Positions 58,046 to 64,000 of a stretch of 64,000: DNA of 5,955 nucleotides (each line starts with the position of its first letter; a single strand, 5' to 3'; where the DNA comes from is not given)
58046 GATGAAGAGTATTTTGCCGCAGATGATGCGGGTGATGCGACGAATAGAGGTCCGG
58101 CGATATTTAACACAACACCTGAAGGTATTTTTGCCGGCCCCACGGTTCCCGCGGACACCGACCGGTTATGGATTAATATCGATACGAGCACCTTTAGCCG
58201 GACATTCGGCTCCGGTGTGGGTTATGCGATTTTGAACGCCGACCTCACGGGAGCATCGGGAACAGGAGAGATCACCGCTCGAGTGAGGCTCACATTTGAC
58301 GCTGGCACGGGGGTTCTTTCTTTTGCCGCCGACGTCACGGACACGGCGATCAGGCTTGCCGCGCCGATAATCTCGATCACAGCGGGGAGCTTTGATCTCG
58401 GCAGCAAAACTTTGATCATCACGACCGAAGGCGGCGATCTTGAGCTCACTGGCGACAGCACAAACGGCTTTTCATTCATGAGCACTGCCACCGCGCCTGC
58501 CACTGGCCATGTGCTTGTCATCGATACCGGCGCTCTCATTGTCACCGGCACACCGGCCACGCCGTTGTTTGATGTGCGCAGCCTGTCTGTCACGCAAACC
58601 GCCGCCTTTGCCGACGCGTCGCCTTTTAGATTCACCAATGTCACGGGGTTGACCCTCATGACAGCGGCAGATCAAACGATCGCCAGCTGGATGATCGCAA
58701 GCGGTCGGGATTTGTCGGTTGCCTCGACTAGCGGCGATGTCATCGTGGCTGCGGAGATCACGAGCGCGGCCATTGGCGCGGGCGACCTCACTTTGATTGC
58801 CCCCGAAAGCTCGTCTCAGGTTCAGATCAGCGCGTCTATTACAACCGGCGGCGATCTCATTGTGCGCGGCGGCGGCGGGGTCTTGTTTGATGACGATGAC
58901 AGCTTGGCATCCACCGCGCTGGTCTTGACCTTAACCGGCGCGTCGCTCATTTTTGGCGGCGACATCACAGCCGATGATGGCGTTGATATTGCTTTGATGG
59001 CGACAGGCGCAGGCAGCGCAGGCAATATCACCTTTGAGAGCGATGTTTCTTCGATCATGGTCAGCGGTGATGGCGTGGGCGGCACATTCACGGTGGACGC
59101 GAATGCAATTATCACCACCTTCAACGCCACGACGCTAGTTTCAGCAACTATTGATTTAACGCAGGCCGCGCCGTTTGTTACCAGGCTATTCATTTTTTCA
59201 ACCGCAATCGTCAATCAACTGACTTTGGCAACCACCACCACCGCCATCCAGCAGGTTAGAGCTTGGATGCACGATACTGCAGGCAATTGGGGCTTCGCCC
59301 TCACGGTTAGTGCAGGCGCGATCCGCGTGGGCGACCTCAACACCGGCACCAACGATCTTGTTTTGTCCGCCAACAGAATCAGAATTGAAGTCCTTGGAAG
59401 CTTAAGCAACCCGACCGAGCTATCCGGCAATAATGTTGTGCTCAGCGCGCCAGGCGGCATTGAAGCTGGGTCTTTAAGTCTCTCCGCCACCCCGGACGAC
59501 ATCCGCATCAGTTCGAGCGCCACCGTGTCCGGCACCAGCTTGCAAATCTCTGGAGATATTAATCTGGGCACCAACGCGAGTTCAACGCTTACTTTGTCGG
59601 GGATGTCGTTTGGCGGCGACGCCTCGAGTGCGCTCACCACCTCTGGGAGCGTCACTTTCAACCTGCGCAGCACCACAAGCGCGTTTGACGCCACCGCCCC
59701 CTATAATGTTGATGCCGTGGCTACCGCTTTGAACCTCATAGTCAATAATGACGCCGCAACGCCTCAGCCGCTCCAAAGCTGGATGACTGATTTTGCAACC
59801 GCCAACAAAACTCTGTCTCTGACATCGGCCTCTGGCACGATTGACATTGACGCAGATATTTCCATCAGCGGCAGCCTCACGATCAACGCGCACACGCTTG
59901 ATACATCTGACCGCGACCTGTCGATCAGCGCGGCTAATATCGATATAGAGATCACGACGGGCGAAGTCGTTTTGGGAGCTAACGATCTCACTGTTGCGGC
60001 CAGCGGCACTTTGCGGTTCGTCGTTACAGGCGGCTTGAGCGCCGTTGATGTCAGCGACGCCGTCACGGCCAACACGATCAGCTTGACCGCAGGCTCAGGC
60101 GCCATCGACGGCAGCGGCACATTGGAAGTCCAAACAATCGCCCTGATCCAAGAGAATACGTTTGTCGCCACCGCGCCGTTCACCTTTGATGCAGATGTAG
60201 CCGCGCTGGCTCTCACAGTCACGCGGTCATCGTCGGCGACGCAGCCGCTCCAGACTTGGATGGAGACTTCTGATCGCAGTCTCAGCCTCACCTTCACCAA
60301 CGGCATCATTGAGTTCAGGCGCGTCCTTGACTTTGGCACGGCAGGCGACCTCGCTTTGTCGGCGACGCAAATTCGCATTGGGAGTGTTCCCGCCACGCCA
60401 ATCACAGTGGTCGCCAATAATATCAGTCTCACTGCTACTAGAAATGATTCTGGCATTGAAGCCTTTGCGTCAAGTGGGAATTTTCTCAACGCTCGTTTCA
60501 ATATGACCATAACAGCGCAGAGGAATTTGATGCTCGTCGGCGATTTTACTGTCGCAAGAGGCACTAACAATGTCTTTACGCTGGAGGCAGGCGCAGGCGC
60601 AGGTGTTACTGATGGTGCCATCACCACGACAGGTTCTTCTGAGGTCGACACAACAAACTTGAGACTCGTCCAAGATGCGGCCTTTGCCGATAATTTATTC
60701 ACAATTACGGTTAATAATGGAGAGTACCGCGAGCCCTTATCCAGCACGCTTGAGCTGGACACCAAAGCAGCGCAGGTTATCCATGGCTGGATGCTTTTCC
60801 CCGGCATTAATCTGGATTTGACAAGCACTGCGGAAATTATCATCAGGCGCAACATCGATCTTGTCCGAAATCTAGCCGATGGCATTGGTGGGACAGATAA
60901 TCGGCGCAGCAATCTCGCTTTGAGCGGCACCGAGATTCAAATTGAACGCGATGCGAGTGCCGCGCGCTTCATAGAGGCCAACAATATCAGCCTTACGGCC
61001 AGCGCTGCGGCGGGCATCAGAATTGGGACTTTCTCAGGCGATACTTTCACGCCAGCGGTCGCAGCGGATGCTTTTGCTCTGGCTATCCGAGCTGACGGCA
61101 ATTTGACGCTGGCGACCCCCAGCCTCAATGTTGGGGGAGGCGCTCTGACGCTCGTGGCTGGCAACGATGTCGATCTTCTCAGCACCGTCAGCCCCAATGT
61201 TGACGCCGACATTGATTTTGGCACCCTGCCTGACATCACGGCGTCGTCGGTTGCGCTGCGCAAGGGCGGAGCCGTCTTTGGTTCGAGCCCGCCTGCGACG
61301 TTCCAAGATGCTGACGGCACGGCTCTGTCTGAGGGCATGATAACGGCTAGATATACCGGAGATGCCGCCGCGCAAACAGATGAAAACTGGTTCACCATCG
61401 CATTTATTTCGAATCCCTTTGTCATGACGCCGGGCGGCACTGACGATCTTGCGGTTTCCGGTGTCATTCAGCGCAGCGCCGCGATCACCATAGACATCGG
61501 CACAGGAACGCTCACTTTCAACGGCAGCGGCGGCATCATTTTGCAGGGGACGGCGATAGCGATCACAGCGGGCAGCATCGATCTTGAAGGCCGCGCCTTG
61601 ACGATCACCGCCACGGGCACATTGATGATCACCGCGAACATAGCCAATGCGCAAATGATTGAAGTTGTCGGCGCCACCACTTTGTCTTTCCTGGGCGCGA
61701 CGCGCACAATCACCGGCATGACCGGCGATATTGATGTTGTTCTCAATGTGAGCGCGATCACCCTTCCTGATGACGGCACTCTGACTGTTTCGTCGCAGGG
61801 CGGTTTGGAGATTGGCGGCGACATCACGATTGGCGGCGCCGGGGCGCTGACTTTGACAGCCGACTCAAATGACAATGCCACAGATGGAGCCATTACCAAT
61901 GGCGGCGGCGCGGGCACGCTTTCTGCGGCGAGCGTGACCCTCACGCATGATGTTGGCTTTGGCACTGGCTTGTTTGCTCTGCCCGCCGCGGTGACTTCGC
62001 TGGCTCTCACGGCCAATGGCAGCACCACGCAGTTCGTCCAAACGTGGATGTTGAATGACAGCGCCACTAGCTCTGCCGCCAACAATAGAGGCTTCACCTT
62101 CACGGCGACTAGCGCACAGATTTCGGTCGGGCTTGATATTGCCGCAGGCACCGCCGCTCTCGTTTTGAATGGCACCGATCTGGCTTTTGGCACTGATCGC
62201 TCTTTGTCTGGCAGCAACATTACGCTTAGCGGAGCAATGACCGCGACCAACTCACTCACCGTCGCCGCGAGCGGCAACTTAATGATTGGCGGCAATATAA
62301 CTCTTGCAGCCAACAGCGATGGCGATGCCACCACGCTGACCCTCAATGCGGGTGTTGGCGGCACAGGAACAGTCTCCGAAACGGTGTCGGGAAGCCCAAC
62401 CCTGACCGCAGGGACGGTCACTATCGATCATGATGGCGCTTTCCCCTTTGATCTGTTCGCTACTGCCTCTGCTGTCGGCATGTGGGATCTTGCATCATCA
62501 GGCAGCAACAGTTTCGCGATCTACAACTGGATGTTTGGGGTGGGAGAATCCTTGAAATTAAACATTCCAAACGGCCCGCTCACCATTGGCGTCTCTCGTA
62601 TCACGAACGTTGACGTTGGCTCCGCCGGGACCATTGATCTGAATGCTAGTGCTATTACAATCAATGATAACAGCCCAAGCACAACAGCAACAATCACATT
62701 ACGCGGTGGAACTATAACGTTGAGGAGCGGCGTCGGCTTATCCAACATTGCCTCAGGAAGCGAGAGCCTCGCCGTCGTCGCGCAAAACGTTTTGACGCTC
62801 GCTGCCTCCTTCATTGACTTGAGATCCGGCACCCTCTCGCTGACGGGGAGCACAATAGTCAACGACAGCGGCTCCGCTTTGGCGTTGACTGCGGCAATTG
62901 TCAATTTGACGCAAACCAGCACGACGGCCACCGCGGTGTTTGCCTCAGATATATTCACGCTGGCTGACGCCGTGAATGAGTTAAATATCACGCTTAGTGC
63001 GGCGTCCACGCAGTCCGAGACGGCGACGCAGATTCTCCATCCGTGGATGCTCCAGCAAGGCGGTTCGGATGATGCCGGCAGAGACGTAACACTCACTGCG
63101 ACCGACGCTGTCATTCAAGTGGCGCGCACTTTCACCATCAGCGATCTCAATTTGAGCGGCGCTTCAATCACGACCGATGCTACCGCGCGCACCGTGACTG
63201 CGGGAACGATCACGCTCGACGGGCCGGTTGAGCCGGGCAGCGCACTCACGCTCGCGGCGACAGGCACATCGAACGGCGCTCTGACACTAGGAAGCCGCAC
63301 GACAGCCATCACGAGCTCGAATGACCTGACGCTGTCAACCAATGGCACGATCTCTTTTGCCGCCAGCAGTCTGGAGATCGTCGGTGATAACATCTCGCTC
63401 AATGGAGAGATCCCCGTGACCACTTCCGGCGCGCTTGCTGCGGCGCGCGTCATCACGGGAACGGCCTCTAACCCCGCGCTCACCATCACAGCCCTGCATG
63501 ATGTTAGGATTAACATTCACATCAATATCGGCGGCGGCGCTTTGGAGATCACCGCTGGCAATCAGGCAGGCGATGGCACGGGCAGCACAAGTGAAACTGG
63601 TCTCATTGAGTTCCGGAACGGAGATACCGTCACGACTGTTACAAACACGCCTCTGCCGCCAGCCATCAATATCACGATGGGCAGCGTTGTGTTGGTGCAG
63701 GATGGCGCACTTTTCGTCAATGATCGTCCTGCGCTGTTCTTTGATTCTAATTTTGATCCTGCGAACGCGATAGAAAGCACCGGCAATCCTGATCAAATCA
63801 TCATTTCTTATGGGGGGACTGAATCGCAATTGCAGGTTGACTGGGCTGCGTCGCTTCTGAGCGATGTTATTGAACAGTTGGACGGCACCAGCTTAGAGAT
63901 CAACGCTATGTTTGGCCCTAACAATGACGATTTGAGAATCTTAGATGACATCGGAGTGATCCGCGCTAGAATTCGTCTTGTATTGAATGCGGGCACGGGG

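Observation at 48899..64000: More than 5,000-codon uninterrupted TPS-domain exoprotein gene with unusual higher-order repeat architecture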

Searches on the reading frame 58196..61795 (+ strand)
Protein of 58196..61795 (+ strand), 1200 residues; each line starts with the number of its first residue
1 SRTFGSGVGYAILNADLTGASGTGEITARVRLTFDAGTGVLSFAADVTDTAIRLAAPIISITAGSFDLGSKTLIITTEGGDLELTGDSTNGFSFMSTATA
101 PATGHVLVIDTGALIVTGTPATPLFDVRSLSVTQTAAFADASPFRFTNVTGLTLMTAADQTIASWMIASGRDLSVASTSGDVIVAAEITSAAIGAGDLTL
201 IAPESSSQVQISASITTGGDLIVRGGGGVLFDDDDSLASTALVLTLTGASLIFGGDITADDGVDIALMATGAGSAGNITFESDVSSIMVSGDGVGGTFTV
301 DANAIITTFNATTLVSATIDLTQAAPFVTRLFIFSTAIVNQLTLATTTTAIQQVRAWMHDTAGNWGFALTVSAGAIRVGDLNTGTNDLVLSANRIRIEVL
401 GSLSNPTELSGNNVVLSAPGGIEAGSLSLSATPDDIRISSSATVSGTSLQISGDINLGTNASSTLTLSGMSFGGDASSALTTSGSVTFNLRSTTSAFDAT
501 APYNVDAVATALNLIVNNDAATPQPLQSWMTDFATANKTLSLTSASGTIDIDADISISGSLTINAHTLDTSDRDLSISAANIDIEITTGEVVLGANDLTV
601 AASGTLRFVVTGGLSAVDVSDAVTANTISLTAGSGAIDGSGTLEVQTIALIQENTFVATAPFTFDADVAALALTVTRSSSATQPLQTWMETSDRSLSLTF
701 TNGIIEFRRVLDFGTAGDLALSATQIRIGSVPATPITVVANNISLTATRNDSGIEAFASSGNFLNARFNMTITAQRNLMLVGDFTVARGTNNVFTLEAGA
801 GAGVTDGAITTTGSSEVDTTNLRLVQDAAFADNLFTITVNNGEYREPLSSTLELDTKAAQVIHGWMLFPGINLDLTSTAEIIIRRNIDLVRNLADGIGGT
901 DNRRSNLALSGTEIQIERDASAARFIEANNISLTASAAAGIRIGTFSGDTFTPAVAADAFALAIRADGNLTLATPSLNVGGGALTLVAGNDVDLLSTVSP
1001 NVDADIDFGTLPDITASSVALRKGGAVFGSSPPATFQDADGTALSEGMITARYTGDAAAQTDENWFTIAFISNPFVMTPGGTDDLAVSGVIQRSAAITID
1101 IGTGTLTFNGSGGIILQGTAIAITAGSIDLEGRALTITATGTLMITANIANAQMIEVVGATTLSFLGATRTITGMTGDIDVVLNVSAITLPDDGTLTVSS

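Call 40: search_protein_representatives(protein=window:58196-61795:+)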
Query: 1200 residues. Proteins with E-value up to 0.001 (for the whole library): 66; up to 1e-10: 38; up to 1e-30: 14. The best 66 are listed.
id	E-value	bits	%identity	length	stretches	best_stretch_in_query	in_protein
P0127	3.0e-194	664.6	33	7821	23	2-1199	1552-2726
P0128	5.4e-52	193.6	36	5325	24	126-222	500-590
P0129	1.5e-51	192.2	32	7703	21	583-1174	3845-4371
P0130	3.1e-46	174.6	36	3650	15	964-1149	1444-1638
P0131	9.0e-46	173.0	35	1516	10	116-259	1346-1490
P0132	3.2e-45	171.2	35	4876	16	86-767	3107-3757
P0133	2.1e-42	161.9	35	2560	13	123-189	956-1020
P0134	1.2e-41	159.4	34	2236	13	109-203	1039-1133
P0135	8.0e-35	136.8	35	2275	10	556-818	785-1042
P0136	2.3e-33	131.9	34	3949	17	117-322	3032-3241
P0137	7.5e-33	130.2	35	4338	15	1071-1176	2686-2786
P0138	1.3e-32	129.5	35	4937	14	770-1002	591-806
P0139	1.4e-32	129.3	34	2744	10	931-1150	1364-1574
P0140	4.6e-31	124.3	34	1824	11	105-250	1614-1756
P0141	3.1e-29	118.3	34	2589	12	944-1167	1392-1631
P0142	1.1e-27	113.1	32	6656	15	890-1199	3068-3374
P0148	3.9e-19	84.8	33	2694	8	952-1196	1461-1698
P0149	4.1e-19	84.8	34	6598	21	51-403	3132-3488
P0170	6.1e-09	51.1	34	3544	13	4-89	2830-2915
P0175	3.5e-08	48.6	34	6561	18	31-265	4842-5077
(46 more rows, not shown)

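Call 42: find_encoding_contigs(protein=P0127, flank=10000, max_places=3)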
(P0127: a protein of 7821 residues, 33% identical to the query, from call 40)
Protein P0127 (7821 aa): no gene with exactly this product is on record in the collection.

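Call 44: list_cluster_members(proteins=[P0127, P0129, P0142, P0128, P0149, P0175, P0001, P0002, P0130, P0148])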
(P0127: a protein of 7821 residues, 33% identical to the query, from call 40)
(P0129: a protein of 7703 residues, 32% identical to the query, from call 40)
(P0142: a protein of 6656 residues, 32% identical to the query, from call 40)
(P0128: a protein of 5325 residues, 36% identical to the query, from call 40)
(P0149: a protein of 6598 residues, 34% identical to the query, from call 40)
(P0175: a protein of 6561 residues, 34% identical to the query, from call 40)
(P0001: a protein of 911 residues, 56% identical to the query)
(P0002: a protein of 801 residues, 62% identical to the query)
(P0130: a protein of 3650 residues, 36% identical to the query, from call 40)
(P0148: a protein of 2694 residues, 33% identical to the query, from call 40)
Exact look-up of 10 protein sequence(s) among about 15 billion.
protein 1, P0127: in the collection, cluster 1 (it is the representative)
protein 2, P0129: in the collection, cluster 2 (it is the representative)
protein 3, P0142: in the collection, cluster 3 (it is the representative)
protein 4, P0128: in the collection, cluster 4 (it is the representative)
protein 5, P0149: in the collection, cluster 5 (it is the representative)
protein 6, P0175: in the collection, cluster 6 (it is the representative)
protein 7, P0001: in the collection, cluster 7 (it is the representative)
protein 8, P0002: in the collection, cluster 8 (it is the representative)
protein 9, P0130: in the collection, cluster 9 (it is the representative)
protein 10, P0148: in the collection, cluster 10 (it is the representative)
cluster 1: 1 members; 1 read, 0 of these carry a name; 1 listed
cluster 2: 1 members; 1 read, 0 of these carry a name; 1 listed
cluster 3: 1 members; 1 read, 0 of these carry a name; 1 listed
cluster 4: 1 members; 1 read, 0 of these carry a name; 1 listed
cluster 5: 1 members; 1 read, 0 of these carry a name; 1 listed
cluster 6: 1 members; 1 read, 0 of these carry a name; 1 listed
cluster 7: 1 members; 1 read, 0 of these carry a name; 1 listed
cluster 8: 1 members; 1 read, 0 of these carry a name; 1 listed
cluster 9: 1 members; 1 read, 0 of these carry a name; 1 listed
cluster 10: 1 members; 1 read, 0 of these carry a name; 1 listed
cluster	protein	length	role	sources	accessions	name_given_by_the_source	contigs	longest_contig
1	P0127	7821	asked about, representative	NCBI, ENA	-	-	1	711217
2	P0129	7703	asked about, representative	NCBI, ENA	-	-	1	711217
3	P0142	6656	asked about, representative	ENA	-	-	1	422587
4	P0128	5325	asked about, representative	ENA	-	-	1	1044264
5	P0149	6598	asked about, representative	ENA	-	-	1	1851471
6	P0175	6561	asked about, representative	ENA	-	-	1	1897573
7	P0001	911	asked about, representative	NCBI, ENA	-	-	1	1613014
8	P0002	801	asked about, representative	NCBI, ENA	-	-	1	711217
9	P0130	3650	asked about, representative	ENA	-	-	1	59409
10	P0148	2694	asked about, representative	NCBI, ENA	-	-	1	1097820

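Call 50: find_encoding_contigs(protein=P0170, flank=10000, max_places=2)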
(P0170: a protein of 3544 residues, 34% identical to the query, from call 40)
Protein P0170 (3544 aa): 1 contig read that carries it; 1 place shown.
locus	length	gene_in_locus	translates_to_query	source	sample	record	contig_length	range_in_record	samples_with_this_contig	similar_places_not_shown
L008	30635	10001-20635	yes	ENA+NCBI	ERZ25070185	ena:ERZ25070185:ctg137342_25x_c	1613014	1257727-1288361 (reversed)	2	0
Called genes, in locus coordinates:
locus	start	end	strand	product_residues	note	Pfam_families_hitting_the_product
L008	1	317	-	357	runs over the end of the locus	PF00753:Lactamase_B, PF12706:Lactamase_B_2, PF23023:Anti-Pycsar_Apyc1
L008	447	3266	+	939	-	PF04313:HSDR_N (weak), PF02384:N6_Mtase, PF01170:UPF0020, PF01420:Methylase_S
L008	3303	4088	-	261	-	PF23441:SDR (faint), PF00106:adh_short, PF01370:Epimerase (weak), PF08659:KR, PF13561:adh_short_C2, PF16363:GDP_Man_Dehyd (weak)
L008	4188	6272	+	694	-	PF11412:DsbD_N, PF02683:DsbD_TM, PF13899:Thioredoxin_7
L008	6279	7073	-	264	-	PF04784:DUF547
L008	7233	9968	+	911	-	PF05860:TPS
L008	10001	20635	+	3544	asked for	-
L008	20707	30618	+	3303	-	-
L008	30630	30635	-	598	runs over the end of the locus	PF00009:GTP_EFTU, PF03144:GTP_EFTU_D2, PF14492:EFG_III (faint), PF00679:EFG_C, PF06421:LepA_C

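Call 54: search_protein_families(library=pfam, proteins=[L008:10001-20635:+, L008:20707-30618:+], max_evalue=0.01)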
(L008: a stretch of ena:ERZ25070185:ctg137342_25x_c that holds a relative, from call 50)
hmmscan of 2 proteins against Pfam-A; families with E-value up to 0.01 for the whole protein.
L008:10001-20635:+ (3544 aa): 0 families

L008:20707-30618:+ (3303 aa): 0 families

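Call 63: find_encoding_contigs(protein=P0148, flank=10000, max_places=2)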
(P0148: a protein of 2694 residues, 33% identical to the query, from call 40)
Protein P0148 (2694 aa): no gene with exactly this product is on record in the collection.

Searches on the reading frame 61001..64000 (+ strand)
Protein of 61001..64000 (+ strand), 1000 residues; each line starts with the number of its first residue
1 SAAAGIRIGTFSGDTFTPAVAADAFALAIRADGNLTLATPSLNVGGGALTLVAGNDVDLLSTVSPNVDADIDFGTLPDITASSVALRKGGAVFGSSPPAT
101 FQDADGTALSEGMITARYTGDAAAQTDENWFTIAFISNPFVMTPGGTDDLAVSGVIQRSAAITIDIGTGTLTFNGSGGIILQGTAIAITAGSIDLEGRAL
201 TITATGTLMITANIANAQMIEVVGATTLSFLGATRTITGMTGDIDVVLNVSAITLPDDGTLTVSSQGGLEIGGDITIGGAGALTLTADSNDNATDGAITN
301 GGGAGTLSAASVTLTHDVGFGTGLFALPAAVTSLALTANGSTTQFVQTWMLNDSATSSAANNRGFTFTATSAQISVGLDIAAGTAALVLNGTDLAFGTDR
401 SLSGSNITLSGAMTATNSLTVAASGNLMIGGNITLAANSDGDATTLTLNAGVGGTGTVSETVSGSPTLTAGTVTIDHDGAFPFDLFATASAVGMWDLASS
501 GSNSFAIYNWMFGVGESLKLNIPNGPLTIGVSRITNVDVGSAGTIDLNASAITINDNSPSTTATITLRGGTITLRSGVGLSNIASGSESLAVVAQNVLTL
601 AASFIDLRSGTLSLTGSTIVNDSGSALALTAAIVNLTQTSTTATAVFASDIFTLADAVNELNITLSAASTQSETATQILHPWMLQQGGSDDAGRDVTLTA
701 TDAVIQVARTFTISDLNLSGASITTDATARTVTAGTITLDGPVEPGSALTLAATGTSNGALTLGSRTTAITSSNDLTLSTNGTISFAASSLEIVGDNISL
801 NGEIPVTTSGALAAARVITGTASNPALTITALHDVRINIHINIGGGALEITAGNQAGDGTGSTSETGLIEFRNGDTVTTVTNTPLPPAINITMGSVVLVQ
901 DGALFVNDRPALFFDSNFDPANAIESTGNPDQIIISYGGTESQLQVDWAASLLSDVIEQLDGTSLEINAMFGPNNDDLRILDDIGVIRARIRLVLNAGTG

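Call 22: find_homologous_proteins(query=window:61001-64000:+)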
Query window:61001-64000:+ (1000 aa): 7 proteins with E <= 0.001 among 8000 candidates.
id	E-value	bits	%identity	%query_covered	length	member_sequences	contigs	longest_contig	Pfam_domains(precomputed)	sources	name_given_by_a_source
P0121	1.1e-27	115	32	41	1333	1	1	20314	-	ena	-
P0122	9.4e-23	99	32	68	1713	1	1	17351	-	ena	-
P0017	6.7e-16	76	27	84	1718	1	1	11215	-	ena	-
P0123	1.0e-14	72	28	75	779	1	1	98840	-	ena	-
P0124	1.2e-9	55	31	28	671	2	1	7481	-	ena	-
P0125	8.9e-9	52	31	21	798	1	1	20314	-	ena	-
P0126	7.5e-6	43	30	18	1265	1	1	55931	-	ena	-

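Call 23: find_encoding_contigs(protein=P0123, flank=10000, max_places=2)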
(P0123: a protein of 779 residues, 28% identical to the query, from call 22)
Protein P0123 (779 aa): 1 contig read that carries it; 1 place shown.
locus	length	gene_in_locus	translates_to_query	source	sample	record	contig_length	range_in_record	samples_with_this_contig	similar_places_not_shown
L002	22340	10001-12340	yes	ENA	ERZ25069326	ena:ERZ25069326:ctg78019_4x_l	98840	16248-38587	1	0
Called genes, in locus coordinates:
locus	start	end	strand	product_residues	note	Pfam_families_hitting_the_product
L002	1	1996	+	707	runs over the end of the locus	PF09483:HpaP (faint)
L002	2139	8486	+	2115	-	PF05860:TPS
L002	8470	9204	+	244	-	-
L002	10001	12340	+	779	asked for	-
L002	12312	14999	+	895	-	-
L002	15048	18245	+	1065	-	-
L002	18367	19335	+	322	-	PF05860:TPS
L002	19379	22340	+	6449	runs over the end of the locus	-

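Call 24: find_encoding_contigs(protein=P0126, flank=10000, max_places=2)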
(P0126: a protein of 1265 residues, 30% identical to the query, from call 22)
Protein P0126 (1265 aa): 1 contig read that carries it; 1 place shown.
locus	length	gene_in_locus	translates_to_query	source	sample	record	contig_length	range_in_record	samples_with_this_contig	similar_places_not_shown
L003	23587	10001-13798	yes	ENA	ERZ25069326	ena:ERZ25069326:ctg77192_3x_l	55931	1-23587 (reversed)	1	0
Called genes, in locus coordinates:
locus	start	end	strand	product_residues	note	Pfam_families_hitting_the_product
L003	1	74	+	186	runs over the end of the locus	-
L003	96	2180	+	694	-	PF00580:UvrD-helicase, PF13245:AAA_19 (weak), PF13361:UvrD_C, PF13538:UvrD_C_2 (faint)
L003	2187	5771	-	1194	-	PF13289:SIR2_2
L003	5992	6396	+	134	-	PF11149:DUF2924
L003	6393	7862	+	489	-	PF00239:Resolvase, PF07508:Recombinase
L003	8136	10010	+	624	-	PF05860:TPS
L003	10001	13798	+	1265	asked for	-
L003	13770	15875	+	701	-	-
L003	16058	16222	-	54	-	-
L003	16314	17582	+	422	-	PF02771:Acyl-CoA_dh_N (weak), PF02770:Acyl-CoA_dh_M, PF00441:Acyl-CoA_dh_1, PF08028:Acyl-CoA_dh_2 (weak)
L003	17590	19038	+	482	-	PF01636:APH, PF19802:DUF6285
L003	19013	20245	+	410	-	PF01523:PmbA_TldD_1st (weak), PF19290:PmbA_TldD_2nd, PF19289:PmbA_TldD_3rd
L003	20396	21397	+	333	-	PF00664:ABC_membrane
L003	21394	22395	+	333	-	PF00005:ABC_tran, PF13304:AAA_21 (faint), PF02463:SMC_N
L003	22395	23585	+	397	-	?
